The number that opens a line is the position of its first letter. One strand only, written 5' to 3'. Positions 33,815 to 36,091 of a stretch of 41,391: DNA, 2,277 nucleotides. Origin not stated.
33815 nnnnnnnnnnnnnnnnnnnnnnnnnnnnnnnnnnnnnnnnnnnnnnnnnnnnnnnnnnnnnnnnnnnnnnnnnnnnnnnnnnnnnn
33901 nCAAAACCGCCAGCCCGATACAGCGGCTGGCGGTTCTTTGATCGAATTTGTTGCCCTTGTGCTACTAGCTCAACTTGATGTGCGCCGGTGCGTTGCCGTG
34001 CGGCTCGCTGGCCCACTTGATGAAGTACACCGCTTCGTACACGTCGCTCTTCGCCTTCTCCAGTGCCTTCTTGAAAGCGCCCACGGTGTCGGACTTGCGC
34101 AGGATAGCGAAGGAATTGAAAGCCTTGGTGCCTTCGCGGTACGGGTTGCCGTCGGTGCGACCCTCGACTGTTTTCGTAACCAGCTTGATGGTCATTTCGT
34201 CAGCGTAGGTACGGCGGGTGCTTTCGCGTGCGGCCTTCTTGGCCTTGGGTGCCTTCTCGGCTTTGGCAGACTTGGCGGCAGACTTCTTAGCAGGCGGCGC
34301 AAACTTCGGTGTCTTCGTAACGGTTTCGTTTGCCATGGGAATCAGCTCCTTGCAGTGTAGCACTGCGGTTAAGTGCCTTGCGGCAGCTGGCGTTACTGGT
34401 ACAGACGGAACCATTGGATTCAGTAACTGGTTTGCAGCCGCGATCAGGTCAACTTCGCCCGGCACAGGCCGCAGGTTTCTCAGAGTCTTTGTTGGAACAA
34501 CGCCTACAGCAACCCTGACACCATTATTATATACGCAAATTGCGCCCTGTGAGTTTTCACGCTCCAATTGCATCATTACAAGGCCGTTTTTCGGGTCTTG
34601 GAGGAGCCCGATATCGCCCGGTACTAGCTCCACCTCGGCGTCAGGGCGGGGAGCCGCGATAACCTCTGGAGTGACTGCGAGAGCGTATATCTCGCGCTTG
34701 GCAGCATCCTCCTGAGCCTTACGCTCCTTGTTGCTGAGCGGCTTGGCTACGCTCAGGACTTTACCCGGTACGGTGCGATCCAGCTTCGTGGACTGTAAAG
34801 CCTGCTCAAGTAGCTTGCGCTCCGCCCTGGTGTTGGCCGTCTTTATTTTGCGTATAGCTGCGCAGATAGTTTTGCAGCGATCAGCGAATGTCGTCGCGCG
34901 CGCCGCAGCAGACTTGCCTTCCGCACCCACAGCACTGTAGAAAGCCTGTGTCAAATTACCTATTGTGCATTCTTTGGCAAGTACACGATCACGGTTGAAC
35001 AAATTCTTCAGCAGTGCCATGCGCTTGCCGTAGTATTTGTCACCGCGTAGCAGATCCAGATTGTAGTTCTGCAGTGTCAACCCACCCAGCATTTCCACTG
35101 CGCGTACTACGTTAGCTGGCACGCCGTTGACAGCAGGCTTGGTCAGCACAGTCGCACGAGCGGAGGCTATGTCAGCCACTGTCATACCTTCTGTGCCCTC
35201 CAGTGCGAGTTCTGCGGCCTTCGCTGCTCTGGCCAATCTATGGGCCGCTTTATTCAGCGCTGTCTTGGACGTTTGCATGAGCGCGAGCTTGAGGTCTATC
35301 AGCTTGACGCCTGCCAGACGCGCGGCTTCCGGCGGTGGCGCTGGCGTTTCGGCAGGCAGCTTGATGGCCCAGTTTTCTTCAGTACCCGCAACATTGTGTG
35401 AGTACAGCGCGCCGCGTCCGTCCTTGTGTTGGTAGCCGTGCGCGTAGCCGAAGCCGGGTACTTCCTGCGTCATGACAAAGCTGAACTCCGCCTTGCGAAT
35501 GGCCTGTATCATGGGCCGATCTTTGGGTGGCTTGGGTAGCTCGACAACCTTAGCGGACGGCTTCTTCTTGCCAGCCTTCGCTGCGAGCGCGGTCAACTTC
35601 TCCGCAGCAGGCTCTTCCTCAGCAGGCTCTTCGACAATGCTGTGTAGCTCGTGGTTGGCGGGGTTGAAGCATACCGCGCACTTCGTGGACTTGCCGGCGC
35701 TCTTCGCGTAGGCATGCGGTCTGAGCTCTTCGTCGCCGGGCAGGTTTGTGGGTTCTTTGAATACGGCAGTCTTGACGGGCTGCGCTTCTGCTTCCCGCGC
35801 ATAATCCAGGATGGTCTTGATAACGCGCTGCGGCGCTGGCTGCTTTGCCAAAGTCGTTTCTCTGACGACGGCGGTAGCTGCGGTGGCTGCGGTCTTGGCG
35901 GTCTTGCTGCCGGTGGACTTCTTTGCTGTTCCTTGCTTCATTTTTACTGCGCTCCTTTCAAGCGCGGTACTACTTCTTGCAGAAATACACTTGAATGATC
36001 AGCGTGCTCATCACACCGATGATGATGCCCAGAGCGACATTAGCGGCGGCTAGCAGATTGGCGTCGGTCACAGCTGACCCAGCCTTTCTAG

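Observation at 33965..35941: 658-aa protein with histone-H1-like Lys/Ala tails at both ends, just upstream of the DNA-modification operon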

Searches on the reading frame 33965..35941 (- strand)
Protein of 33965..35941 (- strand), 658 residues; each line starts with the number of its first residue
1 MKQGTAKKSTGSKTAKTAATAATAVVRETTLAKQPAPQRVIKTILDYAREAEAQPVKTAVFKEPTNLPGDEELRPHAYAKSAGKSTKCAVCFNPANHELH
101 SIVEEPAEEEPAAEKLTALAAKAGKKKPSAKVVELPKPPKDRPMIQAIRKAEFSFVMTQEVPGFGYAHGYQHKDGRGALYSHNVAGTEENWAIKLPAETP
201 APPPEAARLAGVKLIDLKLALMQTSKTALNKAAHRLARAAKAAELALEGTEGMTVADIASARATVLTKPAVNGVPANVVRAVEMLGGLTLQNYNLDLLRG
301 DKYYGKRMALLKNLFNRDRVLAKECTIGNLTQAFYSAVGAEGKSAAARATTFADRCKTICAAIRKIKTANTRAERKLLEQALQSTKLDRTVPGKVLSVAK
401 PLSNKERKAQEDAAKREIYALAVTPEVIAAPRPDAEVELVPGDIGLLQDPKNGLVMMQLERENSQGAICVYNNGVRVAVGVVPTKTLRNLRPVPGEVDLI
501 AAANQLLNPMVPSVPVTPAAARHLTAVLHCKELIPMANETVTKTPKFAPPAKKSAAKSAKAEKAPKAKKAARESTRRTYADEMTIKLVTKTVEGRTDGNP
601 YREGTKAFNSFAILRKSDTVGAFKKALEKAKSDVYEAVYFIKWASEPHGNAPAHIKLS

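Call 4: search_protein_families(library=pfam, proteins=[window:33965-35941:-], max_evalue=1)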
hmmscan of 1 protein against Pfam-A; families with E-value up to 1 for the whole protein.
window:33965-35941:- (658 aa): 0 families

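Call 5: search_protein_families(library=phrogs, proteins=[window:33965-35941:-], max_evalue=0.1)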
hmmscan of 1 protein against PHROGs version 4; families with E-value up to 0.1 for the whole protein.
window:33965-35941:- (658 aa): 0 families

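Call 7: search_dna_similar(query=window:33965-35941:-, collection=phages, mode=protein, max_rows=30, max_evalue=0.001)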
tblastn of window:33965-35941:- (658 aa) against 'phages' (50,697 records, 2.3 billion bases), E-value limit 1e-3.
No match.

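Call 8: find_homologous_proteins(query=window:33965-35941:-, max_evalue=0.001)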
Query window:33965-35941:- (658 aa): 30 proteins with E <= 0.001 among 8000 candidates.
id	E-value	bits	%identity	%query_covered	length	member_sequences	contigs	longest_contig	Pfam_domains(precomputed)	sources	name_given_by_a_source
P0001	0.0e+0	1422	100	100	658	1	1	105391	-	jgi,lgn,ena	-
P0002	5.1e-118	413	47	81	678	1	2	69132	-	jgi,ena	jgi:hypothetical protein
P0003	2.6e-106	375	44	82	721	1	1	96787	-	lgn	-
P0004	9.8e-106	373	49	65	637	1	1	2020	-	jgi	jgi:hypothetical protein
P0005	1.6e-105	372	54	35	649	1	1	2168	-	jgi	jgi:hypothetical protein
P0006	2.0e-104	368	49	69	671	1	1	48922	-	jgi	jgi:hypothetical protein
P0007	1.0e-103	366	42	79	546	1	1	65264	-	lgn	-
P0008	7.3e-103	363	48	69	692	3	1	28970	-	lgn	-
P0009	2.1e-102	362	44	75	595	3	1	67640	-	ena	-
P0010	1.3e-101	359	45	71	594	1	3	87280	-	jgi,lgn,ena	-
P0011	7.6e-101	357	45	68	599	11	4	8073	-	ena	-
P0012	4.4e-100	354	48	62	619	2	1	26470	-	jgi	jgi:hypothetical protein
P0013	2.0e-98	349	44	79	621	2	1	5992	-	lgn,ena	-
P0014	1.2e-97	346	44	79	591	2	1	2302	-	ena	-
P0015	9.5e-96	340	35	65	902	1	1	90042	-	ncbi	-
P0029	1.7e-54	203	34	77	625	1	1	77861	-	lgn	-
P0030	3.9e-38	149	35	42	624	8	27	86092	-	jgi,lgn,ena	-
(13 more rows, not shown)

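Call 13: search_solved_structures(query=A1, max_evalue=1, show_alignments=2)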
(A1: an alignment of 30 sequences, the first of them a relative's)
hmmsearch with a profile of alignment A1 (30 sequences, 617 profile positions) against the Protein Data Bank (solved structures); distinct sequences matched with E-value up to 1: 0.

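Call 16: find_encoding_contigs(protein=P0001, flank=10000, max_places=3)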
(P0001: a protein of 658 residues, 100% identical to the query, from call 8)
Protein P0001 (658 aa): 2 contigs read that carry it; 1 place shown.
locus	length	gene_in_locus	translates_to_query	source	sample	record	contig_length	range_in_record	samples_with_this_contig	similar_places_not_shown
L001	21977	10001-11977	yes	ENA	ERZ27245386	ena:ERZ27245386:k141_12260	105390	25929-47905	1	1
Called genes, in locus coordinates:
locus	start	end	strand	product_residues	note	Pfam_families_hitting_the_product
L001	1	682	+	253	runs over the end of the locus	PF12705:PDDEXK_1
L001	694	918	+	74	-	-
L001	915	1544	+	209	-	PF16473:Rv2179c-like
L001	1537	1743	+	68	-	-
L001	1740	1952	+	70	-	-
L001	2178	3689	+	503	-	PF00176:SNF2-rel_dom, PF00270:DEAD (faint), PF04851:ResIII (weak)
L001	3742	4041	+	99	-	-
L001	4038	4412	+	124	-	-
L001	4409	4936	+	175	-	-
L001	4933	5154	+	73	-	-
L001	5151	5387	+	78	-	-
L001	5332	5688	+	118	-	-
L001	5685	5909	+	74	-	-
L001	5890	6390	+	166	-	PF19474:DUF6011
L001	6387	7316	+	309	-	-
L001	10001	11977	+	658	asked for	-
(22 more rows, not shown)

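Call 17: find_encoding_contigs(protein=P0002, flank=10000, max_places=2)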
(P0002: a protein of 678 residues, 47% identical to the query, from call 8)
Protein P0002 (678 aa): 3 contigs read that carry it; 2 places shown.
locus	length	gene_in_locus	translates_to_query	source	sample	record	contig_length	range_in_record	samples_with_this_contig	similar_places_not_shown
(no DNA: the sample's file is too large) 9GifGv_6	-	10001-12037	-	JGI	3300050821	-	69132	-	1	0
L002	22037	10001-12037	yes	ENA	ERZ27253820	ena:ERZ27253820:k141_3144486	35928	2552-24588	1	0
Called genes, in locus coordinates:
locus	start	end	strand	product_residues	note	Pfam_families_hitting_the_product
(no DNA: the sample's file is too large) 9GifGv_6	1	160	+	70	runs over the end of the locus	-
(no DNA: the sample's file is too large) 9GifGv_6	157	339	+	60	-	-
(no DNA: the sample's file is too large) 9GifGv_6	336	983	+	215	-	PF16473:Rv2179c-like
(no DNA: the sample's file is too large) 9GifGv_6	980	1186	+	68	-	-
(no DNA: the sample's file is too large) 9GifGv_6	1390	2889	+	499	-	PF00176:SNF2-rel_dom, PF00270:DEAD (weak), PF04851:ResIII (weak)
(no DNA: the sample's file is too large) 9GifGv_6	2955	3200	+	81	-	-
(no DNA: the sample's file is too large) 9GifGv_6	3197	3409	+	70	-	-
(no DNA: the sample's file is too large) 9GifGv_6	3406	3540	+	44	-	-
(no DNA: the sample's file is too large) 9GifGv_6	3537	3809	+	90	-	-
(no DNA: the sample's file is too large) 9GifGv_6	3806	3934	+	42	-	-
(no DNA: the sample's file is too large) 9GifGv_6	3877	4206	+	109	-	-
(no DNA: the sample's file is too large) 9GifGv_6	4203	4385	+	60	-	-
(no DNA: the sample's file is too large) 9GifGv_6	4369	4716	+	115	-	-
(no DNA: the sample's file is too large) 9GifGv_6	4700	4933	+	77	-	-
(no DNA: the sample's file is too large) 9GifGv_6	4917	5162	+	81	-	-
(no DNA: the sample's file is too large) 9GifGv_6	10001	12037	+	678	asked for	-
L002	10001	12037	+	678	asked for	-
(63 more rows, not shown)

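Call 18: find_encoding_contigs(protein=P0015, flank=10000, max_places=2)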
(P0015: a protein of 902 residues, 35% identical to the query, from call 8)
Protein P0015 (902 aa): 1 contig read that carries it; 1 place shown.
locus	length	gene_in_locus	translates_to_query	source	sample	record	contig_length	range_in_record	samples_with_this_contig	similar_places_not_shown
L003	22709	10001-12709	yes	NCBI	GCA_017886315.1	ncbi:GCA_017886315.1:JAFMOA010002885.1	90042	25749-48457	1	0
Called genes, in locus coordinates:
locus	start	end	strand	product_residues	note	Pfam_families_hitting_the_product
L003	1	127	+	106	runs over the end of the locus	-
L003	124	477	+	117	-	-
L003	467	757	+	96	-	-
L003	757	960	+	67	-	-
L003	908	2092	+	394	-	PF09903:DUF2130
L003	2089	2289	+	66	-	-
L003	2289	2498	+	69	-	-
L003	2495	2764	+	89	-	PF14216:DUF4326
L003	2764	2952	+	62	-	-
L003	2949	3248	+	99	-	-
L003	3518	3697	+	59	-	-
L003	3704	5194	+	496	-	PF00176:SNF2-rel_dom, PF00270:DEAD (weak), PF04851:ResIII (faint), PF00271:Helicase_C (weak)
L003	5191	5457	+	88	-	-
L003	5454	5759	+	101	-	-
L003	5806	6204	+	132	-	-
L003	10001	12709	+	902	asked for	-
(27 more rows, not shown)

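Call 21: search_protein_families(library=ncbifam, proteins=[window:33965-35941:-], max_evalue=0.1)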
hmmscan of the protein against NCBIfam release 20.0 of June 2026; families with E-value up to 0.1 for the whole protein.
window:33965-35941:- (658 aa): 0 families

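Call 22: predict_structure(alignment_id=A1)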
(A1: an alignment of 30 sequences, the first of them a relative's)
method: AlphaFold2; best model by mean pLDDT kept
length: 658 residues; sequences in the alignment: 30
mean_pLDDT: 69.1   pTM: 0.31
mean pLDDT of the five models: 69.1, 67.2, 64.9, 64.7, 63.2
residues with pLDDT >= 90: 179; 70-90: 188; 50-70: 102; < 50: 189
segments of 3 or more residues with pLDDT < 50: 1-43, 53-67, 69-74, 76-132, 424-431, 538-564, 566-578, 590-596, 647-653
pLDDT, mean of each block of 10 residues (from residue 1): 39 35 38 43 50 41 38 37 33 35 36 47 43 61 91 91 88 89 87 76 64 91 82 77 69 55 54 86 96 95 96 94 95 95 93 95 88 83 74 65 87 83 49 68 88 87 90 89 90 84 89 86 89 60 40 38 36 41 65 53 78 82 82 58 48 54
secondary structure, 60 per line:
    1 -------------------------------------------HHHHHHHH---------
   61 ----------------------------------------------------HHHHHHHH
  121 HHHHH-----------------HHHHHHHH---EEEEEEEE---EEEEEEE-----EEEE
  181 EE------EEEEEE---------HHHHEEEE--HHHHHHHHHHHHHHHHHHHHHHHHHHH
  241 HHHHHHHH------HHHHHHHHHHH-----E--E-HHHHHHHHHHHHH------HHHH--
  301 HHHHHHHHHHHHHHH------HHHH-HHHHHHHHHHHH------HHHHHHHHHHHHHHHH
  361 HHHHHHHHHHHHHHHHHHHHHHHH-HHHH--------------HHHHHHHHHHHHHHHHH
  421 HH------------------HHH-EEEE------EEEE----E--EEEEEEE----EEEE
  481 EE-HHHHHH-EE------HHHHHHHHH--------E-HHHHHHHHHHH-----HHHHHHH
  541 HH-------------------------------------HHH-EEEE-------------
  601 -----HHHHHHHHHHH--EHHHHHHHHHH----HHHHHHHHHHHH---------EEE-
elements in order (helices of 4 or more, strands of 3 or more residues): H44-51 H113-125 H143-150 E154-161 E165-171 E177-182 E189-194 H204-207 E208-211 H214-248 H255-265 H276-288 H295-298 H301-315 H322-325 H327-338 H345-384 H386-389 H404-422 E445-448 E455-458 E466-472 E477-482 H484-489 H499-507 H518-528 H534-542 E584-587 H606-616 H620-629 H634-645 E655-657

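Call 24: search_protein_representatives(alignment_id=A1)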
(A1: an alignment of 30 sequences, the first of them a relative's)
Query: 30 sequences, 617 profile positions. Proteins with E-value up to 0.001 (for the whole library): 243; up to 1e-10: 111; up to 1e-30: 88. The best 150 are listed.
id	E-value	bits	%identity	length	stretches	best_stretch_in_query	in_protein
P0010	1.1e-207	708.5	-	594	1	55-614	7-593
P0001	1.9e-207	707.7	-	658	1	4-615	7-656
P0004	3.9e-202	690.2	-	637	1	14-616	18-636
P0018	3.0e-201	687.2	-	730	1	14-613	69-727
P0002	3.1e-200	683.9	-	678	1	54-617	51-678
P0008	7.8e-200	682.6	-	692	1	1-605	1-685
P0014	7.9e-200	682.5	-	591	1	54-616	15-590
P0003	9.9e-196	669.0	-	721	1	54-616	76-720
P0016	3.3e-192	657.4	-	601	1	7-614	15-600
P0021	4.0e-189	647.2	-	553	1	1-614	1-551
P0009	2.8e-185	634.5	-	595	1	22-616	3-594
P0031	7.2e-182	623.2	-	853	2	1-462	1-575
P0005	1.7e-179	615.4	-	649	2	83-455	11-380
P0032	6.6e-178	610.1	-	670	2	1-531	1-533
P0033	4.5e-177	607.4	-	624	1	19-614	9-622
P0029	6.1e-148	511.2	-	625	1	1-615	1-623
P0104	2.7e-19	86.2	-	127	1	499-613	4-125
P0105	4.7e-19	85.4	-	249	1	450-614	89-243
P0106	8.6e-19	84.6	-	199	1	449-615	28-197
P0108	4.0e-18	82.4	-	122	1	496-614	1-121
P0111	1.8e-14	70.3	-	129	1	497-614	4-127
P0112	1.9e-14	70.2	-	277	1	452-598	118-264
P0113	2.4e-14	69.9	-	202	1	449-616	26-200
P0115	1.5e-12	64.0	-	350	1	458-616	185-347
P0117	1.9e-12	63.6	-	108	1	500-614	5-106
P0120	2.9e-11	59.7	-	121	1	230-326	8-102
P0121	3.3e-11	59.5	-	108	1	235-329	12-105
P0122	3.8e-11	59.3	-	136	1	227-324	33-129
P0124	7.5e-11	58.3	-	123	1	235-319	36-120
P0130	1.8e-09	53.8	-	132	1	224-321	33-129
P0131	2.4e-09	53.4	-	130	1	226-327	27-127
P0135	2.8e-09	53.1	-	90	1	237-320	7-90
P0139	7.3e-09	51.8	-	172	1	240-317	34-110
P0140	8.8e-09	51.5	-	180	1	235-329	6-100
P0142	1.4e-08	50.9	-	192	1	240-343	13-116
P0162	2.1e-07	46.9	-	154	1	240-320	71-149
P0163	2.5e-07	46.7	-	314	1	458-592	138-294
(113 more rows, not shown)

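Call 25: search_protein_families(library=pfam, proteins=[P0120, P0121, P0122, P0124, P0130, P0131, P0139, P0140, P0142, P0162], max_evalue=0.01)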
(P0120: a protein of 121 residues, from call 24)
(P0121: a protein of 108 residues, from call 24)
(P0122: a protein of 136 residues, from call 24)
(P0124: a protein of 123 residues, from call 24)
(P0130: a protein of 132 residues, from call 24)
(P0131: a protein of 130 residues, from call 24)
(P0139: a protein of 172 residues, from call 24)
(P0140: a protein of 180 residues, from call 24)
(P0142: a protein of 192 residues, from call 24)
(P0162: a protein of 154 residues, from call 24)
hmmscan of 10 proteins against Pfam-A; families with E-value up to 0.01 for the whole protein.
P0120 (121 aa): 0 families

P0121 (108 aa): 0 families

P0122 (136 aa): 0 families

P0124 (123 aa): 0 families

P0130 (132 aa): 1 family
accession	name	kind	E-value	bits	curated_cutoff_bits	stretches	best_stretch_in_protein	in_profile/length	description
PF13820.11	NCOA6_TRADD-N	-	0.0061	16.8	22.5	1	2-39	48-84/144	Nuclear receptor coactivator 6, TRADD-N domain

P0131 (130 aa): 0 families

P0139 (172 aa): 0 families

P0140 (180 aa): 0 families

P0142 (192 aa): 0 families

P0162 (154 aa): 0 families

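Call 26: search_protein_families(library=pfam, proteins=[P0104, P0108, P0111, P0117, P0105, P0106, P0113, P0112, P0115, P0163], max_evalue=0.01)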
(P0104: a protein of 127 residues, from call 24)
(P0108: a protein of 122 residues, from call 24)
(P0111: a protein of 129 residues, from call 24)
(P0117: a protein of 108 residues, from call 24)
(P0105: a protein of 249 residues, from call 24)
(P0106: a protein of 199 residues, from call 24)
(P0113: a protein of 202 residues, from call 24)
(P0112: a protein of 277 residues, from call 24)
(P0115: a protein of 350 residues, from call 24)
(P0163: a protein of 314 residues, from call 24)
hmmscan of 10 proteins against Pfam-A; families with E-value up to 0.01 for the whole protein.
P0104 (127 aa): 0 families

P0108 (122 aa): 0 families

P0111 (129 aa): 0 families

P0117 (108 aa): 0 families

P0105 (249 aa): 0 families

P0106 (199 aa): 0 families

P0113 (202 aa): 0 families

P0112 (277 aa): 0 families

P0115 (350 aa): 0 families

P0163 (314 aa): 0 families
